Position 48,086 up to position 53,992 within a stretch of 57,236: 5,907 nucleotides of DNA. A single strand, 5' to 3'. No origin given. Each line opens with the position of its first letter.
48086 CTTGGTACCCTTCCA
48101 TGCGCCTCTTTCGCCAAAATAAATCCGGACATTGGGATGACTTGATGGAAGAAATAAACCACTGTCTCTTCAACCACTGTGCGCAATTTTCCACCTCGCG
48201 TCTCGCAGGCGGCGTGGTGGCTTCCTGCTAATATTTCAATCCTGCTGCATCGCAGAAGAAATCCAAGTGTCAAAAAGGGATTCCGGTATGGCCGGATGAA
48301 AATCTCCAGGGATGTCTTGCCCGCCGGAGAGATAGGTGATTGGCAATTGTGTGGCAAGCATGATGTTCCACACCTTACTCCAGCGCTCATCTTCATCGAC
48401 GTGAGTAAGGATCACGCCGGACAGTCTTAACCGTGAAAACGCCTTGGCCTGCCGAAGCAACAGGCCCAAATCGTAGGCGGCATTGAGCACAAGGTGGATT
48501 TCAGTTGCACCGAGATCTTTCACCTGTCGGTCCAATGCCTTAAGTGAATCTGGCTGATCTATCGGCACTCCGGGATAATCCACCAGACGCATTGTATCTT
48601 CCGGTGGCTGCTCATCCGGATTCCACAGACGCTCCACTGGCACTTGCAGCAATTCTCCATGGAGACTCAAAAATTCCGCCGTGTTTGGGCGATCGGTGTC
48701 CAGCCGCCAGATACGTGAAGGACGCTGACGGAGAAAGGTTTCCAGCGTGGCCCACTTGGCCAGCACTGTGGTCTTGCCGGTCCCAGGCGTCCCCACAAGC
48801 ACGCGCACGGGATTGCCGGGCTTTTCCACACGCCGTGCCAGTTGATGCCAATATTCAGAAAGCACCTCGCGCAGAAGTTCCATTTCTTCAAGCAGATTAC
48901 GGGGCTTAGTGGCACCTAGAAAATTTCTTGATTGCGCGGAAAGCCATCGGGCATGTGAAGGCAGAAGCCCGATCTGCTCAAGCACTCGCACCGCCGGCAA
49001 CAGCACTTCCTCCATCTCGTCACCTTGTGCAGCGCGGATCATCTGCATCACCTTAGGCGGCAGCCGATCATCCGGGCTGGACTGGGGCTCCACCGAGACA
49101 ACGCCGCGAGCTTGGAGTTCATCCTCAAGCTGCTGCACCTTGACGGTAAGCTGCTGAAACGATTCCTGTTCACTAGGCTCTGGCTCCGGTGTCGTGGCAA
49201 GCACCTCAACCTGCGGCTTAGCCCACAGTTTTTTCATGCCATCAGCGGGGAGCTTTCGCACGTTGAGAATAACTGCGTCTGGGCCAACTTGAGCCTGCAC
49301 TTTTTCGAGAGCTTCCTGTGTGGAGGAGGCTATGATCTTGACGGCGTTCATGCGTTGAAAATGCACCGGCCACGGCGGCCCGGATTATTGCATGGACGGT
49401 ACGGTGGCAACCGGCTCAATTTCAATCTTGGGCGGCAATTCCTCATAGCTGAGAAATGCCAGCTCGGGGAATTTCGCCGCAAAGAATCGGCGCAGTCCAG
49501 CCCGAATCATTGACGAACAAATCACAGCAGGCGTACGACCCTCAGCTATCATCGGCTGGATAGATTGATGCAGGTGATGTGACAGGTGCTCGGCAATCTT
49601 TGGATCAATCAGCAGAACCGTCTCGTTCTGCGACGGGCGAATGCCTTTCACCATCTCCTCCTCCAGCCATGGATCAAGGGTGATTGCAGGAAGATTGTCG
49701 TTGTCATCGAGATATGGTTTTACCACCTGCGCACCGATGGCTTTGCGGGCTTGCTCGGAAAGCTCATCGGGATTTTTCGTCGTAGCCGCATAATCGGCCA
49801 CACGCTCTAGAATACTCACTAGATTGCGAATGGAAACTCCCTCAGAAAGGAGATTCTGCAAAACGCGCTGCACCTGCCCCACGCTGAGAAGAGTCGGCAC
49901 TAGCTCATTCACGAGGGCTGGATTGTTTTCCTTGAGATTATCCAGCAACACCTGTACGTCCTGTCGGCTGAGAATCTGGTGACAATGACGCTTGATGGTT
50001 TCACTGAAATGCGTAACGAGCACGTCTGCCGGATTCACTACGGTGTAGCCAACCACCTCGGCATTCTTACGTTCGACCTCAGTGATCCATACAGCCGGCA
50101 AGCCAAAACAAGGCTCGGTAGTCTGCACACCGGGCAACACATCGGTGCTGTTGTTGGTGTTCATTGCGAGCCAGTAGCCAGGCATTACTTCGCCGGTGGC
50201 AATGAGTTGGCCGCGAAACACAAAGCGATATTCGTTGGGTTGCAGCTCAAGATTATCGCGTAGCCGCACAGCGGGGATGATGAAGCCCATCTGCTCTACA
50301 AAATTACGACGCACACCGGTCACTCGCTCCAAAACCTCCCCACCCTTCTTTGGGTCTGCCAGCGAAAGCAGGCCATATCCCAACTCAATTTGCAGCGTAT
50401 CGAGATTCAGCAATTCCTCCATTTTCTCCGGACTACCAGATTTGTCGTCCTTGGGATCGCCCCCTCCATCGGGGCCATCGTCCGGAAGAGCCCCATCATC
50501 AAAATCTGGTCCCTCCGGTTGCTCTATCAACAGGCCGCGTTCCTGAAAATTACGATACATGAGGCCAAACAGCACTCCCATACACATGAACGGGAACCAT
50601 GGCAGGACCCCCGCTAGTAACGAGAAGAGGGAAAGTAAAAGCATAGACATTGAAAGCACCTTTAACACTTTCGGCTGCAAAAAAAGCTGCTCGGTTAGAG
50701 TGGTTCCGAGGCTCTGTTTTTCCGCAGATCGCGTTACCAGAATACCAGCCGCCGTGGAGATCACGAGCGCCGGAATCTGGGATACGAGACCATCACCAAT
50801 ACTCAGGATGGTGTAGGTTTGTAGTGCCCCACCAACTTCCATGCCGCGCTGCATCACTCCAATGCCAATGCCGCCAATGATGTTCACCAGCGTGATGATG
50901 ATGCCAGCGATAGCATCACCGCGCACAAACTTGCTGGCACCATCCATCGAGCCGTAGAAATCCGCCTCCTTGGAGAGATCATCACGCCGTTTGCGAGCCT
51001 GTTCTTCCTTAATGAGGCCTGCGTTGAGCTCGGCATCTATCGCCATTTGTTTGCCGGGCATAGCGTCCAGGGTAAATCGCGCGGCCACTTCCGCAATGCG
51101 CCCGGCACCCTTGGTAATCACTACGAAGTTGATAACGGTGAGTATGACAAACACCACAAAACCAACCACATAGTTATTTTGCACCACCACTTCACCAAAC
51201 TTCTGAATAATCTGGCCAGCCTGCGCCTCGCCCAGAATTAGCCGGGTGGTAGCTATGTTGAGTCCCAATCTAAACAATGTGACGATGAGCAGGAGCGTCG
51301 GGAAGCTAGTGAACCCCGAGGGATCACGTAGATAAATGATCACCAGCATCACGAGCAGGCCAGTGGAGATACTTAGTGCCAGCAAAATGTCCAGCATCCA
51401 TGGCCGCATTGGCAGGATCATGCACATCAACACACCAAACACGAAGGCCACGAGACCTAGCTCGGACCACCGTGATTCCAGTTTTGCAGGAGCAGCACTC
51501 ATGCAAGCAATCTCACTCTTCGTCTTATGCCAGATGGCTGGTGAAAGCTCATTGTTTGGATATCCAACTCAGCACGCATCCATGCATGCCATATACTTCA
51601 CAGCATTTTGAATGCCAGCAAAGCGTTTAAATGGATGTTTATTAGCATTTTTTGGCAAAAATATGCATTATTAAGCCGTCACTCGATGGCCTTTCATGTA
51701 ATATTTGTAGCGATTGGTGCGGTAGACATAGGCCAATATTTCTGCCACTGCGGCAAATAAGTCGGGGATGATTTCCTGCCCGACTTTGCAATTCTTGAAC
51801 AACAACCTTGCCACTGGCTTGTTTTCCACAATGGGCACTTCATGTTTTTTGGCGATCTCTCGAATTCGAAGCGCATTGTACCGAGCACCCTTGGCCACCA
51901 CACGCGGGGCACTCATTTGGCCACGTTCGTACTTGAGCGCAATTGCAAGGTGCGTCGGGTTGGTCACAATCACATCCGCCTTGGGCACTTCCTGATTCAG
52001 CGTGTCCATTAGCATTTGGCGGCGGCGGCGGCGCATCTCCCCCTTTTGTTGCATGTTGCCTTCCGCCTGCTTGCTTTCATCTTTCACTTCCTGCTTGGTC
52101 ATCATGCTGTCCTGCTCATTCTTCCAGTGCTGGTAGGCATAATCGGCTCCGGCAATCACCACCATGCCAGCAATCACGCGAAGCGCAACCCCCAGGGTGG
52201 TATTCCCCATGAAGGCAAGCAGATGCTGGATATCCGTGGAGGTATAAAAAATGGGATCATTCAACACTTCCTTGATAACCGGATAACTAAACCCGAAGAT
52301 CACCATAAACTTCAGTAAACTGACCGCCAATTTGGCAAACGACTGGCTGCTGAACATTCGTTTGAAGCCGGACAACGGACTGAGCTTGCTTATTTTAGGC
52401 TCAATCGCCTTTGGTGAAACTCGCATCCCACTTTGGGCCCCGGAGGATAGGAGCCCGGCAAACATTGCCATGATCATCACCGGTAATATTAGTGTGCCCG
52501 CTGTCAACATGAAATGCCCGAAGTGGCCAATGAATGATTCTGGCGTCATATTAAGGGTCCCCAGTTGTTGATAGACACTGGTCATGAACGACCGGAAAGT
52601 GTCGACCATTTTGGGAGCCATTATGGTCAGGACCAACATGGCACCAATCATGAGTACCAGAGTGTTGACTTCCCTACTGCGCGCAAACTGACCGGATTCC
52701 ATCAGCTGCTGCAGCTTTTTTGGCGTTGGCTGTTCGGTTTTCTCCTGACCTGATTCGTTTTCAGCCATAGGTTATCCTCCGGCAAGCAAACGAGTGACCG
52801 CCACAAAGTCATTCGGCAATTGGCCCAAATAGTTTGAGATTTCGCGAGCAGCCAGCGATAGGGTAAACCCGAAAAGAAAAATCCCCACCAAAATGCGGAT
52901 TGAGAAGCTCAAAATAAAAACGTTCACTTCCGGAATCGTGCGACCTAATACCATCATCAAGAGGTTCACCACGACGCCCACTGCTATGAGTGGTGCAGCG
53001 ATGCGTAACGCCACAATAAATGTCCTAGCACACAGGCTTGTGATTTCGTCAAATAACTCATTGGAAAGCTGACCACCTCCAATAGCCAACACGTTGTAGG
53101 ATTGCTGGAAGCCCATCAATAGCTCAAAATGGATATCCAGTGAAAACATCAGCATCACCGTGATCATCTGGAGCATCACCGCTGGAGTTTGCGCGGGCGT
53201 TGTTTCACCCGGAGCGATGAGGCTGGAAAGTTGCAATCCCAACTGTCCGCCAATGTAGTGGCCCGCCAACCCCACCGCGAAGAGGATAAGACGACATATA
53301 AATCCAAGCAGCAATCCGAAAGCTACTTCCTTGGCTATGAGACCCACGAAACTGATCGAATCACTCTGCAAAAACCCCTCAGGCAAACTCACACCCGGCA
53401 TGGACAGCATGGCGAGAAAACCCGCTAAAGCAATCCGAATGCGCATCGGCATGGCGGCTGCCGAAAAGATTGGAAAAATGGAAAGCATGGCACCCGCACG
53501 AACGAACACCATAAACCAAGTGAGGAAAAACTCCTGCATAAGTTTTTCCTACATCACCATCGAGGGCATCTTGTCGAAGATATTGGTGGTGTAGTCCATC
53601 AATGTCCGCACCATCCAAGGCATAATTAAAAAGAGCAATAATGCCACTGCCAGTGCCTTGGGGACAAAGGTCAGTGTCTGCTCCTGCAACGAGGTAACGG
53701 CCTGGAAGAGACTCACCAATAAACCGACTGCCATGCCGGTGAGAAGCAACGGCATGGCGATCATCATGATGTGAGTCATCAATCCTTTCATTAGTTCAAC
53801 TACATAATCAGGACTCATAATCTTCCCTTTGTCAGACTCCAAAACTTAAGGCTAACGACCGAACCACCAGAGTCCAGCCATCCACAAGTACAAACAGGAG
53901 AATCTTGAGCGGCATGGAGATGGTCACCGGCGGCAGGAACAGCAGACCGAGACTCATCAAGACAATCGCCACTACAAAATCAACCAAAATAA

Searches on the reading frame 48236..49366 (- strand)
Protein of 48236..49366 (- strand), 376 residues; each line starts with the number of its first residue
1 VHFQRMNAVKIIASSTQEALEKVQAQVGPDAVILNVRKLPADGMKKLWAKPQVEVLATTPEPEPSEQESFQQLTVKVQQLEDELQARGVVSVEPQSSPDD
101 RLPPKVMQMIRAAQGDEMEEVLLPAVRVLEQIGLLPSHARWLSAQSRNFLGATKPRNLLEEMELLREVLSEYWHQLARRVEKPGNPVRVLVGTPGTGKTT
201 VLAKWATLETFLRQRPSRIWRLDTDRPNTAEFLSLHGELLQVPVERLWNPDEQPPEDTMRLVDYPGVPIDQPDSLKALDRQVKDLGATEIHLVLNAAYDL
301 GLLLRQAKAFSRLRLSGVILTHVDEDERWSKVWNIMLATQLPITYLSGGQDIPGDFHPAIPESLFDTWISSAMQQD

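Call 4: search_protein_families(library=pfam, proteins=[window:48236-49366:-], max_evalue=0.001)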
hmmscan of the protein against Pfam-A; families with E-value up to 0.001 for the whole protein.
window:48236-49366:- (376 aa): 1 family
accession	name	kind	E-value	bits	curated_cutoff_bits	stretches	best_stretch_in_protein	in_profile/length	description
PF00448.28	SRP54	-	3.3e-16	59.9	22.7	1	187-366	3-192/196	SRP54-type protein, GTPase domain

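Call 6: search_protein_families(library=ncbifam, proteins=[window:48236-49366:-], max_evalue=0.001)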
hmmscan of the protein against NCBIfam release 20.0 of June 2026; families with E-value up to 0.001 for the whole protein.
window:48236-49366:- (376 aa): 9 families
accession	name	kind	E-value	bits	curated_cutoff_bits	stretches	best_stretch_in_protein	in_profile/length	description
TIGR03499.1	FlhF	equivalog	1.5e-20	74.4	174.15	1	6-251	1-265/286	flagellar biosynthesis GTPase FlhF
NF011310.0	PRK14721.1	equivalog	1.6e-15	57.3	725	1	6-365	1-378/423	flagellar biosynthesis regulator FlhF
NF011312.0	PRK14723.1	equivalog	2.3e-14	52.9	951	1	315-367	325-377/768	flagellar biosynthesis regulator FlhF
TIGR00959.1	ffh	equivalog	4.6e-10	38.9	473.2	1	165-257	81-169/428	signal recognition particle protein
TIGR00064.1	ftsY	equivalog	5.6e-09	35.6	260.7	0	289-352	200-263/279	signal recognition particle-docking protein FtsY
NF009366.0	PRK12723.1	equivalog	7.8e-08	31.8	585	1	15-359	11-358/388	flagellar biosynthesis regulator FlhF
NF011311.0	PRK14722.1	equivalog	2.3e-06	26.9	777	0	314-360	282-328/374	flagellar biosynthesis regulator FlhF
NF009367.0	PRK12724.1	equivalog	9e-06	24.8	718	0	184-359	222-405/433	flagellar biosynthesis regulator FlhF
NF009368.0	PRK12726.1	equivalog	0.00096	18.3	832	0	312-354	341-383/407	flagellar biosynthesis regulator FlhF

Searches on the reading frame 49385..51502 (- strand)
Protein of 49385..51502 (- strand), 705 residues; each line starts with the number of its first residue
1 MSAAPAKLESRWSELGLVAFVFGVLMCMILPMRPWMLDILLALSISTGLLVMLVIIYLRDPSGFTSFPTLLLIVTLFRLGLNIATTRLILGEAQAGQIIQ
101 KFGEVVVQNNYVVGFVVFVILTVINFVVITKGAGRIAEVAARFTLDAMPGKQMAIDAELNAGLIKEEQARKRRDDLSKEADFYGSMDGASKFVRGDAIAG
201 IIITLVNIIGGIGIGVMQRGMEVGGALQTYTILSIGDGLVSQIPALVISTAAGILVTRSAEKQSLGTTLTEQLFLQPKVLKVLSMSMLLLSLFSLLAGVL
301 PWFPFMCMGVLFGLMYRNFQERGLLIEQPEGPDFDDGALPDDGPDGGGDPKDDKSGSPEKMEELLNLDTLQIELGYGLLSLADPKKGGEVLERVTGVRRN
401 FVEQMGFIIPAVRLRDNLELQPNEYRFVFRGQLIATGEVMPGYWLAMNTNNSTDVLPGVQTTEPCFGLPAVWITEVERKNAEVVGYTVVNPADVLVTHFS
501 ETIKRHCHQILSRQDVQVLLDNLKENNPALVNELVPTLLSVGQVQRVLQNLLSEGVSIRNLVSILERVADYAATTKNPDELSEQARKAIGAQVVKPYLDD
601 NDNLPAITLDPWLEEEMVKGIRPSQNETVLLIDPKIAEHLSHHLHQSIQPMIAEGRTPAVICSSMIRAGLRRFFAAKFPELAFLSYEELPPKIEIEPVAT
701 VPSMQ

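Call 41: search_protein_families(library=pfam, proteins=[window:49385-51502:-], max_evalue=0.001)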
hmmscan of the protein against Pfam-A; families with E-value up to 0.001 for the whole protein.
window:49385-51502:- (705 aa): 1 family
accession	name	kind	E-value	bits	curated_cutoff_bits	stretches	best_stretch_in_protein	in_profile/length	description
PF00771.25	FHIPEP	-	9.1e-253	841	29.1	1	24-693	1-656/657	FHIPEP family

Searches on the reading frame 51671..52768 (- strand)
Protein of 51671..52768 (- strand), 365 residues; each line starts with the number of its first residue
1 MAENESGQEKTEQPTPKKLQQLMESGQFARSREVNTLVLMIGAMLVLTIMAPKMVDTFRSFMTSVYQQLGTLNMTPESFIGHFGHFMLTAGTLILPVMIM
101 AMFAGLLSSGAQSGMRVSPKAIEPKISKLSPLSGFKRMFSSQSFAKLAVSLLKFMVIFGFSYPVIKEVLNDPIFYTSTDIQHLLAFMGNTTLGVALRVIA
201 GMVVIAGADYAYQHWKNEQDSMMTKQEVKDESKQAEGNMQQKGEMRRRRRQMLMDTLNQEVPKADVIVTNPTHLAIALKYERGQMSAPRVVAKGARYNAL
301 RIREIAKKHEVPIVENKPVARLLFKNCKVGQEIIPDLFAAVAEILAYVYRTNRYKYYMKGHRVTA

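Call 41: search_protein_families(library=pfam, proteins=[window:51671-52768:-], max_evalue=0.001)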
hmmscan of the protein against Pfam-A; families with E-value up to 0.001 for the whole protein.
window:51671-52768:- (365 aa): 1 family
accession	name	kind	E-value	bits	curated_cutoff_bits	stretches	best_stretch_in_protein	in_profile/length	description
PF01312.24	Bac_export_2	-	3.6e-118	395.1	24.4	1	8-348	1-335/335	FlhB HrpN YscU SpaS Family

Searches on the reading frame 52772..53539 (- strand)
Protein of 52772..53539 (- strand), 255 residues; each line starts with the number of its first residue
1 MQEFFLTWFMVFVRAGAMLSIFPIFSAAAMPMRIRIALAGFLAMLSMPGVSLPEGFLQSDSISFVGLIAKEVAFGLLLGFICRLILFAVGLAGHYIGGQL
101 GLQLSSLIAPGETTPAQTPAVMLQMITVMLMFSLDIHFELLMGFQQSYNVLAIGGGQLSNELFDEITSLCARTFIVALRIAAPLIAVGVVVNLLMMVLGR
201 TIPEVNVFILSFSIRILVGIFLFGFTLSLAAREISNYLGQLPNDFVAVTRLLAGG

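Call 41: search_protein_families(library=pfam, proteins=[window:52772-53539:-], max_evalue=0.001)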
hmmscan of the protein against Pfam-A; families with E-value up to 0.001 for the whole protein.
window:52772-53539:- (255 aa): 1 family
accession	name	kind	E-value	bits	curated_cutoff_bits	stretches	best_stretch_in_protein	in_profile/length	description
PF01311.25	Bac_export_1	-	1.4e-45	156.2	27.8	1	6-238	2-227/230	Bacterial export proteins, family 1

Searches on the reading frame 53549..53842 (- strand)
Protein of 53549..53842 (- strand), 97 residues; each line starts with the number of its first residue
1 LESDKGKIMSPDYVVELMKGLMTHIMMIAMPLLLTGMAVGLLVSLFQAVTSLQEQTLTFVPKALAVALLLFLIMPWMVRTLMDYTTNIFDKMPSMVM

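Call 41: search_protein_families(library=pfam, proteins=[window:53549-53842:-], max_evalue=0.001)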
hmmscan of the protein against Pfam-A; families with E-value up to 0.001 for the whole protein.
window:53549-53842:- (97 aa): 1 family
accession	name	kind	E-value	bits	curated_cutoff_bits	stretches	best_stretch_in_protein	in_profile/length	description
PF01313.24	Bac_export_3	-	6e-27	93.8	25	1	14-85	2-73/74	Bacterial export proteins, family 3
